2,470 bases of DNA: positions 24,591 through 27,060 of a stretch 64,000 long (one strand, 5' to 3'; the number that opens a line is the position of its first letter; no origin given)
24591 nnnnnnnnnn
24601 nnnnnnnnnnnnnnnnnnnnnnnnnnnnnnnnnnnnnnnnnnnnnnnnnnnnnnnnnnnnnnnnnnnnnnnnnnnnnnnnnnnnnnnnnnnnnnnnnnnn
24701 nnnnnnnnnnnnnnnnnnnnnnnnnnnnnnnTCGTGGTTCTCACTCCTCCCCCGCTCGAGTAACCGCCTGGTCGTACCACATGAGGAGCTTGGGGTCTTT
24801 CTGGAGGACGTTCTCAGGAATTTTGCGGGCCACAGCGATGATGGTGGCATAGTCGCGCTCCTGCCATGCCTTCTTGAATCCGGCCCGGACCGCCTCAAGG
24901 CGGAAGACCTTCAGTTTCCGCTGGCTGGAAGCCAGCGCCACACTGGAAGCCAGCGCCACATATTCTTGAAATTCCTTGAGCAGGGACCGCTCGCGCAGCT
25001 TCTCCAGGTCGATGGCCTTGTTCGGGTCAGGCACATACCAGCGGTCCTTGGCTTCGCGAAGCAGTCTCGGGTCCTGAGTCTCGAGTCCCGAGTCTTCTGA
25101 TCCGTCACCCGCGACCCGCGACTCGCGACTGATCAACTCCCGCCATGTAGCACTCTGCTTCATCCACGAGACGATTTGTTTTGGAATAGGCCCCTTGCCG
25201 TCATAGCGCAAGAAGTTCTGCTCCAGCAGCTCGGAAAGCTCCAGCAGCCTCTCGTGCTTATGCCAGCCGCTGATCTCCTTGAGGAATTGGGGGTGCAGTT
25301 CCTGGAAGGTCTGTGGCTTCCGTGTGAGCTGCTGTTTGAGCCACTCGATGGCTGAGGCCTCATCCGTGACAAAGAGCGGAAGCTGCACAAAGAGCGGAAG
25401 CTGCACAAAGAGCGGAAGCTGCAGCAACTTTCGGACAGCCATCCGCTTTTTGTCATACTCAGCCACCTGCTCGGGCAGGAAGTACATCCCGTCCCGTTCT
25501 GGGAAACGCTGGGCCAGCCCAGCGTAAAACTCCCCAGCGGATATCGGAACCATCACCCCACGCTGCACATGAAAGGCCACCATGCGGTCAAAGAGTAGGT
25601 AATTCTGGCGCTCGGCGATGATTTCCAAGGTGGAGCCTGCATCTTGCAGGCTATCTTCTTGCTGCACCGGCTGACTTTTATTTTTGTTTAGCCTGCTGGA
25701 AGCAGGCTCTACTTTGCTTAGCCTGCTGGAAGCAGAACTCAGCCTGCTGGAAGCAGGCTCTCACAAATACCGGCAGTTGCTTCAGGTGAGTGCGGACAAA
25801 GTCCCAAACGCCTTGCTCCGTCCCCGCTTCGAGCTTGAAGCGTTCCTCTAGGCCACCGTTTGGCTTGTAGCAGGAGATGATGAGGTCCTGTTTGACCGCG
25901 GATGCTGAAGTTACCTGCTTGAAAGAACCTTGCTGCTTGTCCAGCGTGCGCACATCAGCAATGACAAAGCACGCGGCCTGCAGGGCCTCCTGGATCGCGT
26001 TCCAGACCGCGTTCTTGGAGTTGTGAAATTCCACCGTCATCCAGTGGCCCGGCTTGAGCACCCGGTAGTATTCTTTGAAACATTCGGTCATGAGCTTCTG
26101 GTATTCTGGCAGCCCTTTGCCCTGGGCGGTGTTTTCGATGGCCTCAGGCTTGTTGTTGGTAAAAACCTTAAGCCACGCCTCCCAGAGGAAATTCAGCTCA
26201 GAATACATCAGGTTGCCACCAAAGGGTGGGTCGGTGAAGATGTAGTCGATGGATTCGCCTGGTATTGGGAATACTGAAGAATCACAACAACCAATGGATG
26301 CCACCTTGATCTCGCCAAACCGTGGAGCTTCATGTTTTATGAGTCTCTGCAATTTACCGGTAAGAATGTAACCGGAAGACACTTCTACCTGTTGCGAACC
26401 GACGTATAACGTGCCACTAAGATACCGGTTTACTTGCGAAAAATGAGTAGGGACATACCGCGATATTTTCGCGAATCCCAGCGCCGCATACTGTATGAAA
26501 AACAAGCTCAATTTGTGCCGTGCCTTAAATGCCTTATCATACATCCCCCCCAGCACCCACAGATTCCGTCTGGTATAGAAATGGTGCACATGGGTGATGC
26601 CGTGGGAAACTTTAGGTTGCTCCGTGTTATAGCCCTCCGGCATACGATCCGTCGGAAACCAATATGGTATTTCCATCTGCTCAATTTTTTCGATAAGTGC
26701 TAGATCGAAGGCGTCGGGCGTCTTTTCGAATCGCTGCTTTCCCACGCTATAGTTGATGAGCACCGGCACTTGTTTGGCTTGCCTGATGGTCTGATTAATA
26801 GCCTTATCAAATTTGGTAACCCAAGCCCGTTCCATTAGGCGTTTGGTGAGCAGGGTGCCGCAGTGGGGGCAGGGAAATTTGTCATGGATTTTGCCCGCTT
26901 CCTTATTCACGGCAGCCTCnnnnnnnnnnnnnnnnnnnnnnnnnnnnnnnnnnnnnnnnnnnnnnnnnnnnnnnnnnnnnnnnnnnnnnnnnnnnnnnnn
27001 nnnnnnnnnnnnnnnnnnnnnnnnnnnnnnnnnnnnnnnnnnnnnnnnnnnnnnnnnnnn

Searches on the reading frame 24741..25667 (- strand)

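Call 14: search_protein_families(library=pfam, proteins=[window:24741-25667:-], max_evalue=0.01)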
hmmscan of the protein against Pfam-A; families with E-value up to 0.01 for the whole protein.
window:24741-25667:- (308 aa): 0 families

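Call 15: search_protein_families(library=padloc, proteins=[window:24741-25667:-], max_evalue=0.01)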
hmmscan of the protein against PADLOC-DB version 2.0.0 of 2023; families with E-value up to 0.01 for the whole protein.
window:24741-25667:- (308 aa): 2 families
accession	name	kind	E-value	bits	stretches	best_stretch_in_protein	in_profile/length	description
PDLC03346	MTase_II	-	4.3e-143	476.3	1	3-308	782-1067/1068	Type II methyltransferase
PDLC02541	PglX|PglXI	-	4.4e-128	426.8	1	10-307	658-918/919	PglXI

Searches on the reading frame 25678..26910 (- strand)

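Call 14: search_protein_families(library=pfam, proteins=[window:25678-26910:-], max_evalue=0.01)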
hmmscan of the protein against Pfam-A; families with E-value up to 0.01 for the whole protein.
window:25678-26910:- (410 aa): 1 family
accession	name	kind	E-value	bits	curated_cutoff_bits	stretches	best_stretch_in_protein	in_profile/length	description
PF01555.25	N6_N4_Mtase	-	2.8e-07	31.1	26.7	1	221-349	1-106/221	DNA methylase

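Call 15: search_protein_families(library=padloc, proteins=[window:25678-26910:-], max_evalue=0.01)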
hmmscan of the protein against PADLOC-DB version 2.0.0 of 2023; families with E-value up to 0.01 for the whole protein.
window:25678-26910:- (410 aa): 18 families
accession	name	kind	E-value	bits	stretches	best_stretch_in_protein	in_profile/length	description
PDLC03346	MTase_II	-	9.1e-220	730.2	1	2-384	387-771/1068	Type II methyltransferase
PDLC02541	PglX|PglXI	-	3.6e-173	576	1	2-385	274-658/919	PglXI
PDLC03312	MTase_II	-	3.8e-42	142.1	2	160-338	1066-1251/1344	Type II methyltransferase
PDLC03319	MTase_II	-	3e-17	60.6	1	51-351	116-423/503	Type II methyltransferase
PDLC03380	MTase_II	-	9e-09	33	1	205-294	247-338/393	Type II methyltransferase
PDLC02189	DUF1156_MTase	-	3.2e-08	30.3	1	74-249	408-575/944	-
PDLC03233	MTase_II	-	1.1e-07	28.8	1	211-252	483-524/731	Type II methyltransferase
PDLC03325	MTase_II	-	3.1e-06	24.2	1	211-300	283-367/426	Type II methyltransferase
PDLC03314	MTase_II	-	1.9e-05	20.9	1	75-248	407-574/944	Type II methyltransferase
PDLC03367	MTase_II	-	5.4e-05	19.7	1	220-317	345-444/633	Type II methyltransferase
PDLC03265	MTase_II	-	0.00056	17.4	0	253-288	56-91/333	Type II methyltransferase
PDLC03350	MTase_II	-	0.00086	16.8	1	200-293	53-123/312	Type II methyltransferase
PDLC03321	MTase_II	-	0.0011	16.2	1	215-333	27-141/245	Type II methyltransferase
PDLC03353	MTase_II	-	0.0015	16.2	1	216-296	23-81/260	Type II methyltransferase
PDLC04134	mad2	-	0.0041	14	1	208-321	345-423/492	mads_2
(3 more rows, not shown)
